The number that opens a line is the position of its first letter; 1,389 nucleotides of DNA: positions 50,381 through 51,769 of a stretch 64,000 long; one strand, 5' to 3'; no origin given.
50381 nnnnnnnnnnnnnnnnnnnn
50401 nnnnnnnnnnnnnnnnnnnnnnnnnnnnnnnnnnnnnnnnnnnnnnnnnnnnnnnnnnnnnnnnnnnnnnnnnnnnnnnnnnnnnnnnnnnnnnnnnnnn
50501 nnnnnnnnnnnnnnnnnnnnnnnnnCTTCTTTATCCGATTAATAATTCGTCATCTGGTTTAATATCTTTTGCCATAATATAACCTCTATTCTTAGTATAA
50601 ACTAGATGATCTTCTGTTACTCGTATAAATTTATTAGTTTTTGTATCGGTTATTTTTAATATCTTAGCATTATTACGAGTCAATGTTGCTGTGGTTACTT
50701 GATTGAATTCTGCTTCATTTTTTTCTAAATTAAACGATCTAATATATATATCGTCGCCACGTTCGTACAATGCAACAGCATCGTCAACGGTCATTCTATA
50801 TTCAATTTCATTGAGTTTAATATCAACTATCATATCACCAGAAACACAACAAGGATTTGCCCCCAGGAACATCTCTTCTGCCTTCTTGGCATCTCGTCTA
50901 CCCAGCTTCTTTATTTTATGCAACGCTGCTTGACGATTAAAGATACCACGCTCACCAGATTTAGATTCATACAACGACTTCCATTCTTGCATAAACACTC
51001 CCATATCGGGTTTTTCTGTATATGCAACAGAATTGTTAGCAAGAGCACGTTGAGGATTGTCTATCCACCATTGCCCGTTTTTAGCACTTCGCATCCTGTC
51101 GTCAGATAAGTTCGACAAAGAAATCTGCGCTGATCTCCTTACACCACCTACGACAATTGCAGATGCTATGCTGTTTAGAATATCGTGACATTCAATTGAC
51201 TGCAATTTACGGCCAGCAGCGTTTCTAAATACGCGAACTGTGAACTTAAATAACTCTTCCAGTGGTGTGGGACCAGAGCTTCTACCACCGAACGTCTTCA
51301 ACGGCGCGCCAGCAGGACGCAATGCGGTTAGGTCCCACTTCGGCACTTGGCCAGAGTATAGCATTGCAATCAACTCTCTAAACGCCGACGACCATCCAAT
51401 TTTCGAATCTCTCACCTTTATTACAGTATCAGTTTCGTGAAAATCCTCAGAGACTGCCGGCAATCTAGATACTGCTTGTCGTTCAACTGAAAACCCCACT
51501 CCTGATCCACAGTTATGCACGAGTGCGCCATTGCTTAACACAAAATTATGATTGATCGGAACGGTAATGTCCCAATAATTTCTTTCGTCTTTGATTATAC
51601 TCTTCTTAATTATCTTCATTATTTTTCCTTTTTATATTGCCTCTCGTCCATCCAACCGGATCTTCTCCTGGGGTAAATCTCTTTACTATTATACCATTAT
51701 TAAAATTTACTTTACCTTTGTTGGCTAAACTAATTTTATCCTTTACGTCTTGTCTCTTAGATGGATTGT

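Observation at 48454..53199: Class II ribonucleotide reductase split into three ORFs by two putative split inteins, each with a free-standing homing endonuclease gene between the halves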

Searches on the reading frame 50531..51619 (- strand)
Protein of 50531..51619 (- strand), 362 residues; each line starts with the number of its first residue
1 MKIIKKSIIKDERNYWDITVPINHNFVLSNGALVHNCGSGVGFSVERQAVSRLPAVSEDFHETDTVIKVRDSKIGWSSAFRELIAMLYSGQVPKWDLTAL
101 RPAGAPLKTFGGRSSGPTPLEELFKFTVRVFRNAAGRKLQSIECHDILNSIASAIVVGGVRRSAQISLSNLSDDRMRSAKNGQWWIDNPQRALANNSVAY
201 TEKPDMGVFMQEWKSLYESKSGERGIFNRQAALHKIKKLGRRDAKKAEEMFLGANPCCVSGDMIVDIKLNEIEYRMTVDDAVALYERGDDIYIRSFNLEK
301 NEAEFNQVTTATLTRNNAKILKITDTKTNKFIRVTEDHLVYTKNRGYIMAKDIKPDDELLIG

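Call 3: search_protein_families(library=pfam, proteins=[window:50531-51619:-], max_evalue=0.01)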
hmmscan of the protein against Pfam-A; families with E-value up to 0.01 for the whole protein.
window:50531-51619:- (362 aa): 2 families
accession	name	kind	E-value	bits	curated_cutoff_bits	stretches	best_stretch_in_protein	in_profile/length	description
PF14890.11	Intein_splicing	-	4.4e-08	33.5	35.8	2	275-360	9-93/155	Intein splicing domain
PF21995.1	RNR-II_ins_dom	-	5.3e-06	27.1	27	1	63-124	32-100/107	B12-dependent ribonucleotide reductase, insertion domain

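Call 4: search_protein_families(library=ncbifam, proteins=[window:50531-51619:-], max_evalue=0.01)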
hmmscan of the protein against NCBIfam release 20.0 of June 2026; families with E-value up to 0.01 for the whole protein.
window:50531-51619:- (362 aa): 8 families
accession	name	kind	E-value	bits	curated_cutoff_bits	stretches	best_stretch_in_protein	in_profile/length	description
TIGR02505.1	RTPR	equivalog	2.7e-32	111.8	340.05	1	61-258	172-378/724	ribonucleoside-triphosphate reductase, adenosylcobalamin-dependent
NF038162.1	RtcB_rel_intein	exception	1e-08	33.7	1150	1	273-361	107-189/961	intein-containing RtcB family protein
TIGR01443.1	intein_Cterm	domain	1.2e-07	31.8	15.6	1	17-37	4-24/24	intein C-terminal splicing region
NF052663.1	RtcB_rel_intein2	exception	1.2e-07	31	1050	1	2-39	276-313/626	intein-containing RctB family protein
NF045703.1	rSAM_Tes_intein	exception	1.4e-05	23.2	1700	1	269-360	182-273/1040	tetraether lipid synthase Tes, intein-containing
NF005616.0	PRK07373.1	equivalog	0.0031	16.1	646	1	1-37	2-37/449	DNA polymerase III subunit alpha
TIGR01445.1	intein_Nterm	domain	0.006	17.5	24.5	0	258-342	1-83/83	intein N-terminal splicing region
TIGR02504.1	NrdJ_Z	equivalog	0.0072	14.9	399.95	0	66-125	84-143/606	adenosylcobalamin-dependent ribonucleoside-diphosphate reductase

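Call 16: find_related_loci(query=window:50531-51619:-, collection=viral_contigs, flank=6000)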
Query window:50531-51619:- (362 aa) in viral_contigs; peptide patterns used: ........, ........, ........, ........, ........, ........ (x = any residue, [..] = any of these).
195 stretches matched a pattern; 181 encode a relative of the query (tblastn E <= 1e-3); the best 80 are kept; 80 distinct loci.
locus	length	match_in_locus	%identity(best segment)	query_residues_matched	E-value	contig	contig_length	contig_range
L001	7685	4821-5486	86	37-258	3e-130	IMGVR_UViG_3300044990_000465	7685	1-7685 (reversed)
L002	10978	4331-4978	70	38-257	3e-105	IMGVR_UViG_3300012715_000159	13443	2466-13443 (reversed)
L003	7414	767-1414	70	38-257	4e-105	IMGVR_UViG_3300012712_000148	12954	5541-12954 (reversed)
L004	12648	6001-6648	70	38-257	4e-105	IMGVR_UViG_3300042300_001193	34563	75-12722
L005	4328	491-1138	70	38-257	2e-105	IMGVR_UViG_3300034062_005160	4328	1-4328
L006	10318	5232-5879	70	38-257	7e-105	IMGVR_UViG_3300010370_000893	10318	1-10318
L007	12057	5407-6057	70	37-257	3e-104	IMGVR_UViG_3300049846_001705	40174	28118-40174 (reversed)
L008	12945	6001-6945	52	34-360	3e-101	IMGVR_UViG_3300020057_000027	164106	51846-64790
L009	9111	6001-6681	66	34-257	2e-100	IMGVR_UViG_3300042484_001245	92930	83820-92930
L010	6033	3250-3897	67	38-257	1e-100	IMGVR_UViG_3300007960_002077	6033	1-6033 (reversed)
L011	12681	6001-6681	65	34-257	2e-100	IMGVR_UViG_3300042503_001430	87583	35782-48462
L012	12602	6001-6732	63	20-265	3e-100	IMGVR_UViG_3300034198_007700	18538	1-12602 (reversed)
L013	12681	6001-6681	65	34-257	1e-99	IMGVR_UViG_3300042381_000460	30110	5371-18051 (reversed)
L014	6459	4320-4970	67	37-257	3e-99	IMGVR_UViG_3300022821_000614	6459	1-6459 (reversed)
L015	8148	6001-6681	65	34-257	3e-99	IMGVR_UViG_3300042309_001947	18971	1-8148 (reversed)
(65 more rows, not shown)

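Call 18: find_homologous_proteins(query=window:50531-51619:-, max_evalue=1e-10)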
Query window:50531-51619:- (362 aa): 8000 proteins with E <= 1e-10 among 8000 candidates; the best 120 are listed.
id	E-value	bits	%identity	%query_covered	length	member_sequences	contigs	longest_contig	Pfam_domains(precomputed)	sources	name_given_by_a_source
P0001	9.0e-241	816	100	100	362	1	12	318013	PF21995.2,PF14890.12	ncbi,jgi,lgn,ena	-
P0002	2.1e-149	515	61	100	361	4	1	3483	PF21995.2,PF14890.12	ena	-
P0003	1.2e-132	460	65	91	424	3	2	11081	-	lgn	-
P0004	2.1e-128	446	63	90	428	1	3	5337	PF17975.7,PF21995.2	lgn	-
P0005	6.5e-127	441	62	90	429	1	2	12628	PF21995.2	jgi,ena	jgi:ribonucleoside-diphosphate reductase alpha chain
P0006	5.8e-125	435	58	94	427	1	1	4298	PF17975.7,PF21995.2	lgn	-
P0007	3.0e-124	433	57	94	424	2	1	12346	PF21995.2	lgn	-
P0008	2.1e-123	430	62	89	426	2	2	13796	PF21995.2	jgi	jgi:ribonucleoside-diphosphate reductase alpha chain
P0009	2.0e-122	427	85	61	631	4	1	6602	PF02867.21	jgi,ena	jgi:ribonucleoside-diphosphate reductase alpha chain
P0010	8.0e-122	425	83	61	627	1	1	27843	PF02867.21,PF21995.2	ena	-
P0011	8.0e-122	425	83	61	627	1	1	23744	PF02867.21,PF21995.2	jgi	-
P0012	1.9e-121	423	84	61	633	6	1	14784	PF02867.21,PF17975.7,PF21995.2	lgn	-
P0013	1.9e-121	423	82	61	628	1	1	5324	PF02867.21,PF21995.2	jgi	jgi:ribonucleoside-diphosphate reductase alpha chain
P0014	2.7e-121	423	60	89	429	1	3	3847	PF17975.7,PF21995.2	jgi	-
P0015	3.2e-121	423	60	89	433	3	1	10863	PF21995.2,PF14890.12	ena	-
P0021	4.1e-119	416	54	100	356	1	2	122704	PF21995.2,PF14890.12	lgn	-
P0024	3.4e-118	413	53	99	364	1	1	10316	PF21995.2,PF14890.12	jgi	jgi:hypothetical protein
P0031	8.8e-114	398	67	71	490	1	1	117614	PF02867.21,PF21995.2,PF14890.12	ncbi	-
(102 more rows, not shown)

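Call 19: find_encoding_contigs(protein=P0001, flank=4000, max_places=6)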
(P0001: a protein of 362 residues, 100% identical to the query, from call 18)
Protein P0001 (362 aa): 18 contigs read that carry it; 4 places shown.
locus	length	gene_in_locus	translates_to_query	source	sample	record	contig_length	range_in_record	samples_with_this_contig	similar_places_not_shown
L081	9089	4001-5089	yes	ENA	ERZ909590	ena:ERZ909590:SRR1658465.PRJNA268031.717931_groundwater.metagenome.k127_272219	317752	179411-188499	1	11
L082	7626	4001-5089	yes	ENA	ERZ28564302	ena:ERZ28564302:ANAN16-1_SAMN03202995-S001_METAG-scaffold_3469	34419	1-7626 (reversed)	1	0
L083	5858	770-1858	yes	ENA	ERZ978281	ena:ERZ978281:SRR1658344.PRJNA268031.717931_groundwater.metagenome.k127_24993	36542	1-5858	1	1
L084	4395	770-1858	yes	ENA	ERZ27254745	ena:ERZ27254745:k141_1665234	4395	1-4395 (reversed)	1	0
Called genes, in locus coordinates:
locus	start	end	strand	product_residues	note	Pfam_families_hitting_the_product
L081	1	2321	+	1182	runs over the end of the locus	-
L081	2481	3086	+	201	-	PF14890:Intein_splicing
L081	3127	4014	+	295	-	-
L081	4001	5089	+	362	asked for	PF14890:Intein_splicing (faint), PF21995:RNR-II_ins_dom (weak)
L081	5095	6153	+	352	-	-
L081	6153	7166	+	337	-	PF14890:Intein_splicing (weak), PF02867:Ribonuc_red_lgC (weak)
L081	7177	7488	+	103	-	-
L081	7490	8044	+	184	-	PF05488:PAAR_motif (faint)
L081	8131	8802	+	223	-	PF07486:Hydrolase_2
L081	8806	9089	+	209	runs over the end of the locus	-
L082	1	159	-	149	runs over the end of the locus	-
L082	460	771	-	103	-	-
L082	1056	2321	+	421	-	-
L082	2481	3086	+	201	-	PF14890:Intein_splicing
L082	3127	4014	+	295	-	-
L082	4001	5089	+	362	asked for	PF14890:Intein_splicing (faint), PF21995:RNR-II_ins_dom (weak)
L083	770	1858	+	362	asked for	PF14890:Intein_splicing (faint), PF21995:RNR-II_ins_dom (weak)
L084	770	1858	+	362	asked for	PF14890:Intein_splicing (faint), PF21995:RNR-II_ins_dom (weak)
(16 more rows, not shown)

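Call 20: find_encoding_contigs(protein=P0021, flank=5000, max_places=3)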
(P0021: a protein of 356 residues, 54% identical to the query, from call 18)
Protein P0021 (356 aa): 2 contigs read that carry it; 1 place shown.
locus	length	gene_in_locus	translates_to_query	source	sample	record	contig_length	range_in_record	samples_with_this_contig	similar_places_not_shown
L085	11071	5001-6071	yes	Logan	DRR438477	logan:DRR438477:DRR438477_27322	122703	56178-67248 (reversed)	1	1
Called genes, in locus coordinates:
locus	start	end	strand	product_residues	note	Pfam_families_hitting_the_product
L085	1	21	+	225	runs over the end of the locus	-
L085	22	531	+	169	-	-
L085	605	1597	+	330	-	-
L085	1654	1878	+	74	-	-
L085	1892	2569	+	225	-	PF02511:Thy1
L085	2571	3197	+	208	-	-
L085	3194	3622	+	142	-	-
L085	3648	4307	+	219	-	PF17975:RNR_Alpha, PF14890:Intein_splicing (weak)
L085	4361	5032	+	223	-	PF07460:NUMOD3 (weak)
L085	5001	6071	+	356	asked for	PF21995:RNR-II_ins_dom (weak), PF14890:Intein_splicing (weak)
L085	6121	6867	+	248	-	-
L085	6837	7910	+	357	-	-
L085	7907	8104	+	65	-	-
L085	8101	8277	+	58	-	-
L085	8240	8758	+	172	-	-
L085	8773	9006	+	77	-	-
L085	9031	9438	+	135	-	PF19835:SegE_GIY-YIG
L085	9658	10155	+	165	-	-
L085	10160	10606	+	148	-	-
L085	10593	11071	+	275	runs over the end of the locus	PF00149:Metallophos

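Call 34: find_encoding_contigs(protein=P0002, flank=4000, max_places=2)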
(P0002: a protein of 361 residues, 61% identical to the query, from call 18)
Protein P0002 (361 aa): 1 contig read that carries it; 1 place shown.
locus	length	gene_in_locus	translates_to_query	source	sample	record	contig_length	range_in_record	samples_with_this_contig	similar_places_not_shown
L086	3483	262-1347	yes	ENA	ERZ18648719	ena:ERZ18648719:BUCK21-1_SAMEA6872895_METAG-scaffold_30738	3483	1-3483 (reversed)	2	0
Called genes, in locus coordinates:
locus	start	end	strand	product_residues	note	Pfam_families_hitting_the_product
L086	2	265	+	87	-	?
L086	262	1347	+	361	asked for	PF14890:Intein_splicing (faint), PF21995:RNR-II_ins_dom (weak)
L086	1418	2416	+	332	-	-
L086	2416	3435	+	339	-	-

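Call 35: find_encoding_contigs(protein=P0024, flank=4000, max_places=2)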
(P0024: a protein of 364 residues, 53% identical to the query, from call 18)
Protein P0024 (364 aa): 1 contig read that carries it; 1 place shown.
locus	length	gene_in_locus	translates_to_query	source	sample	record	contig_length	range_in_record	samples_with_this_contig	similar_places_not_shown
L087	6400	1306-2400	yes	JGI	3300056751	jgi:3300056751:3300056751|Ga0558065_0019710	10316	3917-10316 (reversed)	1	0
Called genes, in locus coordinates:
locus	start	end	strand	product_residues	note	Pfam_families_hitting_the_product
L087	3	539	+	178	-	?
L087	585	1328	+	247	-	PF19835:SegE_GIY-YIG (faint), PF07460:NUMOD3 (weak)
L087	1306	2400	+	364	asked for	PF14890:Intein_splicing (weak), PF21995:RNR-II_ins_dom, PF14890:Intein_splicing (weak)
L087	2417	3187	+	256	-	-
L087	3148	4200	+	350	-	-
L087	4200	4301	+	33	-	-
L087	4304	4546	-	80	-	-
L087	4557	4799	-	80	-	-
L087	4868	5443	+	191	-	-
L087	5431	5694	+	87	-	-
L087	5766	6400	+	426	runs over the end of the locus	-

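Call 36: find_encoding_contigs(protein=P0031, flank=5000, max_places=2)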
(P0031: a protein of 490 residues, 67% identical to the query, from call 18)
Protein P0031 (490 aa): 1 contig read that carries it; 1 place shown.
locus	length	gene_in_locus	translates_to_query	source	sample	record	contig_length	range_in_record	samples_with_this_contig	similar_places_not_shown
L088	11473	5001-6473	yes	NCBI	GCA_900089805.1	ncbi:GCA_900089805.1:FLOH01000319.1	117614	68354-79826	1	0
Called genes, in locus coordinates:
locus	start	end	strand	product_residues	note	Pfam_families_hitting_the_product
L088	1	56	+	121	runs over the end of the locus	-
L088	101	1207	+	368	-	PF03435:Sacchrp_dh_NADP, PF16653:Sacchrp_dh_C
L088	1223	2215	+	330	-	-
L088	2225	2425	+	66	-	-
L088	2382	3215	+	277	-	PF02511:Thy1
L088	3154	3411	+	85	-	PF23858:DUF7220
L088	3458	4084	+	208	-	PF17975:RNR_Alpha (weak), PF07591:PT-HINT (weak), PF14890:Intein_splicing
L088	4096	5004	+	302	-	PF07460:NUMOD3 (weak)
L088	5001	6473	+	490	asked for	PF21995:RNR-II_ins_dom, PF02867:Ribonuc_red_lgC (faint), PF14890:Intein_splicing (weak)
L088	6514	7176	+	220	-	PF13392:HNH_3 (weak)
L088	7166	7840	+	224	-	-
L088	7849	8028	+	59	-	PF14803:Zn_ribbon_Nudix (faint)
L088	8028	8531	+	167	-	PF24608:PDDEXK_15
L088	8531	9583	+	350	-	PF00044:Gp_dh_N, PF02800:Gp_dh_C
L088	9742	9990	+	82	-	-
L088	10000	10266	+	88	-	-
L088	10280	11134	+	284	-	-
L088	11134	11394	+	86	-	-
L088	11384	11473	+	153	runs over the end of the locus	PF00383:dCMP_cyt_deam_1, PF14437:MafB19-deam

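Call 66: find_related_loci(query=window:50531-51619:-, collection=genome_contigs, flank=4000)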
Query window:50531-51619:- (362 aa) in genome_contigs; peptide patterns used: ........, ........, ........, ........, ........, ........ (x = any residue, [..] = any of these).
208 stretches matched a pattern, but none encodes a relative of the query by tblastn (E <= 1e-3).

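Call 67: search_dna_similar(query=window:50531-51619:-, collection=phages, mode=protein, max_rows=30)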
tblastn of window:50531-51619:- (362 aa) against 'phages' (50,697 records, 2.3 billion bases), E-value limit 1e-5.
Records with a match: 1212; places in all: 1212; records where one place covers at least 80% of the query: 4.
Best place of each record, by identity: 60-80% 76; <60% 1136.
By first word of the organism name: Mycobacterium 709; Streptomyces 297; Rhodococcus 47; Gordonia 28; Roseobacter 22; Pseudomonas 15; Thermus 12; Synechococcus 11; Nodularia 9; Sinorhizobium 8; and 26 more.
By host as written in the record: Mycobacterium smegmatis mc2 155 524; Mycobacterium smegmatis mc#155 96; Streptomyces griseus ATCC 10137 82; Streptomyces lividans JI 1326 58; Rhodococcus erythropolis RIA 643 37; - 33; Mycobacterium smegmatis mc2155 30; Gordonia terrae 3612 24; and 111 more.
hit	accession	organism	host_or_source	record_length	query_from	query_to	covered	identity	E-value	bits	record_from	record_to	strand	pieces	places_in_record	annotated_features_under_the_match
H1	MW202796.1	Caudoviricetes sp.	Manatee Spring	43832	20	268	69%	61.8%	2e-99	328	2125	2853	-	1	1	rnr iI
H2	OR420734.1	Roseobacter phage CRP-804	Paracoccaceae bacterium strain FZCC0196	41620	20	257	66%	61.3%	8e-88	294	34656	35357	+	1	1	hypothetical protein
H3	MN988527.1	Rhizobium phage RHph_N3_19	Rhizobium phaseoli N3_19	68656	20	257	66%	61.3%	3e-86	290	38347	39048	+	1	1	adenosylcobalamin-dependent ribonucleoside-triphosphate reductase ...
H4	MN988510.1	Rhizobium phage RHph_I3_11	Rhizobium phaseoli I3_11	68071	20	257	66%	60.9%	5e-87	292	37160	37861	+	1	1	adenosylcobalamin-dependent ribonucleoside-triphosphate reductase ...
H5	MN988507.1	Rhizobium phage RHph_N3_13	Rhizobium phaseoli N3_13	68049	20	257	66%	60.9%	2e-86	290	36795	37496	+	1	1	putative ribonucleoside reductase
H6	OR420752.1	Roseobacter phage CRP-403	Paracoccaceae bacterium strain FZCC0037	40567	20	257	66%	60.5%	5e-92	306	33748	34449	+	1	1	ribonucleotide reductase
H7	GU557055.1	Puniceispirillum phage HMO-2011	Candidatus Puniceispirillum marinum ...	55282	20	257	66%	60.5%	1e-84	285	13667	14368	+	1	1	adenosylcobalamin-dependent ribonucleoside-triphosphate reductase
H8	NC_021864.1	Puniceispirillum phage HMO-2011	Candidatus Puniceispirillum marinum ...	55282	20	257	66%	60.5%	1e-84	285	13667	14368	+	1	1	ribonucleotide reductase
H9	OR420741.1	Roseobacter phage CRP-118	Paracoccaceae bacterium strain FZCC0023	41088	20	256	65%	60.8%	3e-91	304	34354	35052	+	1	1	ribonucleotide reductase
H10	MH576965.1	Streptomyces phage StarPlatinum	Streptomyces griseus ATCC 10137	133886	20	257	66%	60.1%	2e-84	284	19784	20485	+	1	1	44: ribonucleotide reductase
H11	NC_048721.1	Streptomyces phage StarPlatinum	Streptomyces griseus ATCC 10137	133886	20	257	66%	60.1%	2e-84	284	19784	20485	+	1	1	44: ribonucleotide reductase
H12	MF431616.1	Lentibacter phage vB_LenP_ICBM2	Lentibacter sp. SH36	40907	20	257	66%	59.7%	1e-84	285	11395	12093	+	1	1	cobalamin dependent ribonucleotide reductase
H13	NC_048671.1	Lentibacter phage vB_LenP_ICBM2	Lentibacter sp. SH36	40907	20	257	66%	59.7%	1e-84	285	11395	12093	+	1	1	ribonucleotide reductase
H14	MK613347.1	Roseobacter phage CRP-5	Rhodobacteraceae bacterium FZCC0040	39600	20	257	66%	59.7%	2e-83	282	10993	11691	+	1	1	adenosylcobalamin-dependent ribonucleoside-triphosphate reductase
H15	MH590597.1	Streptomyces phage LukeCage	Streptomyces griseus ATCC 10137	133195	20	257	66%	59.7%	3e-83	281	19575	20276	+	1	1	44: ribonucleotide reductase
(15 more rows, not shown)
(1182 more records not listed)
